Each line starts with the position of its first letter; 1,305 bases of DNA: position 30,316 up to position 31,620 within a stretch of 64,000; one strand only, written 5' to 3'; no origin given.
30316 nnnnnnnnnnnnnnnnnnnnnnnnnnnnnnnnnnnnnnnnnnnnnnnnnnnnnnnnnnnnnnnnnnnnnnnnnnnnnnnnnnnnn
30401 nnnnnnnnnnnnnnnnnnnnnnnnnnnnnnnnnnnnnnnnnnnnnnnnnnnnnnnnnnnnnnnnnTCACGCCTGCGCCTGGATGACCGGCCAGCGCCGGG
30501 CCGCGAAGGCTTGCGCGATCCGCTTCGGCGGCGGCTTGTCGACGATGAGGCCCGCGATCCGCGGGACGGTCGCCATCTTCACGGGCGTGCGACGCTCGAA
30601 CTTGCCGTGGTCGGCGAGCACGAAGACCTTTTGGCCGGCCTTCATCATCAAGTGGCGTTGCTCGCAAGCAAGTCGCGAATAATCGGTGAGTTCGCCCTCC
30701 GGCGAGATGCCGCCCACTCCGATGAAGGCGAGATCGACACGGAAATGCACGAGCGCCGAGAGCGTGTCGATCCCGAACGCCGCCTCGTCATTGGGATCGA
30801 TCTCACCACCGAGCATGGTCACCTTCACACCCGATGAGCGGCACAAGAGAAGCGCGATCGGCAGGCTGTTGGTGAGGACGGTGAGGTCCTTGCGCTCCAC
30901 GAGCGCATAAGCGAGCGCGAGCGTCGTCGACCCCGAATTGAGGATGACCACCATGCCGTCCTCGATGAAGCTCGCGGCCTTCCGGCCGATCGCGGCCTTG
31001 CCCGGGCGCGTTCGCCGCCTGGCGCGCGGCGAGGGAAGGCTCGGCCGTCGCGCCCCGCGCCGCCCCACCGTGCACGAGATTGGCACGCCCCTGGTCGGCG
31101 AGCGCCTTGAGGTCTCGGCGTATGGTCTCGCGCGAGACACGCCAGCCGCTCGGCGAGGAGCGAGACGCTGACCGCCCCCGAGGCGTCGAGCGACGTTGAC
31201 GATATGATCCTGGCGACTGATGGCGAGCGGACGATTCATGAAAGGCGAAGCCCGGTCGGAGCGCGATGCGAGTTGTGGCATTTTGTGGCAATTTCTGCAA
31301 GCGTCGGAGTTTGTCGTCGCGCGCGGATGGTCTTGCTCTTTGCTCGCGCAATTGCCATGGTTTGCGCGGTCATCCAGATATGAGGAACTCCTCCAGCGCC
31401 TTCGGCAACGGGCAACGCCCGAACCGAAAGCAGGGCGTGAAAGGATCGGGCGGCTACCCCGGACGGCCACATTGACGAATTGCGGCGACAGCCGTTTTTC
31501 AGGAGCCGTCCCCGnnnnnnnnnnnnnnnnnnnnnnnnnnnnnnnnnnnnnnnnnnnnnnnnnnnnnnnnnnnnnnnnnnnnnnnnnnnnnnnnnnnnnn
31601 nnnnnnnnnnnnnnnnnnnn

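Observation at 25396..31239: Complete but fully pseudogenised 2-aminoethylphosphonate pathway (phnW-phnA-phnY), preceded by a DeoR regulator and an EamA transporter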

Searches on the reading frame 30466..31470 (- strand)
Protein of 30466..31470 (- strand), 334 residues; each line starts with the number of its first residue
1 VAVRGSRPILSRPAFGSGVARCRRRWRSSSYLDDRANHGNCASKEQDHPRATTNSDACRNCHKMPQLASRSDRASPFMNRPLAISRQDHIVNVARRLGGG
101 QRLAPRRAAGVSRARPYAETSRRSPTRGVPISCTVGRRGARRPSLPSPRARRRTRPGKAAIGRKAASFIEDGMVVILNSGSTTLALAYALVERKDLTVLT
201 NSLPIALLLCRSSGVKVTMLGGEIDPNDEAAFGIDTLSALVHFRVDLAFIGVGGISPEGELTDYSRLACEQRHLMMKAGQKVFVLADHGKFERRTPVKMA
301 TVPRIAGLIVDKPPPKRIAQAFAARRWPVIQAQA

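Call 3: search_protein_families(library=ncbifam, proteins=[window:30466-31470:-], max_evalue=0.001)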
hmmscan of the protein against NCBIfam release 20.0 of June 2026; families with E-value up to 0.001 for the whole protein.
window:30466-31470:- (334 aa): 10 families
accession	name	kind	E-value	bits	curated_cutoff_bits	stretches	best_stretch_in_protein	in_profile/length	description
NF040755.1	AgaR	equivalog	1.8e-28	99.3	260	1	152-325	76-249/256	transcriptional repressor AgaR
NF041397.1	TranRegGlpR_Halo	equivalog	3.4e-26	92.4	300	1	157-326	78-246/253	HTH-type transcriptional regulator GlpR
NF008154.0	PRK10906.1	equivalog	6.3e-25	87.9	331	1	157-322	77-242/252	DeoR/GlpR family transcriptional regulator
NF007753.1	PRK10434.1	equivalog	2.6e-24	86.2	350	1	158-329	79-250/253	glucitol operon DNA-binding transcriptional repressor SrlR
NF007316.0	PRK09802.1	equivalog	7.1e-23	81.2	351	1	158-313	93-248/269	DeoR family transcriptional regulator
NF007720.0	PRK10411.1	equivalog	7.5e-18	64.7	259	1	157-313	79-234/243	L-fucose operon activator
NF040890.1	trans_reg_YgbI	equivalog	2.5e-17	63.2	400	1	156-325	77-245/253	DNA-binding transcriptional repressor YgbI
NF040887.2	trans_reg_YciT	exception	2e-15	57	450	1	160-313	75-227/246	DNA-binding transcriptional regulator YciT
NF007961.0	PRK10681.1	equivalog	3.2e-15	56.2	244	1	156-324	77-245/252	DNA-binding transcriptional repressor DeoR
NF010034.0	PRK13509.1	equivalog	9e-15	54.7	244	1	156-325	78-244/251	HTH-type transcriptional regulator UlaR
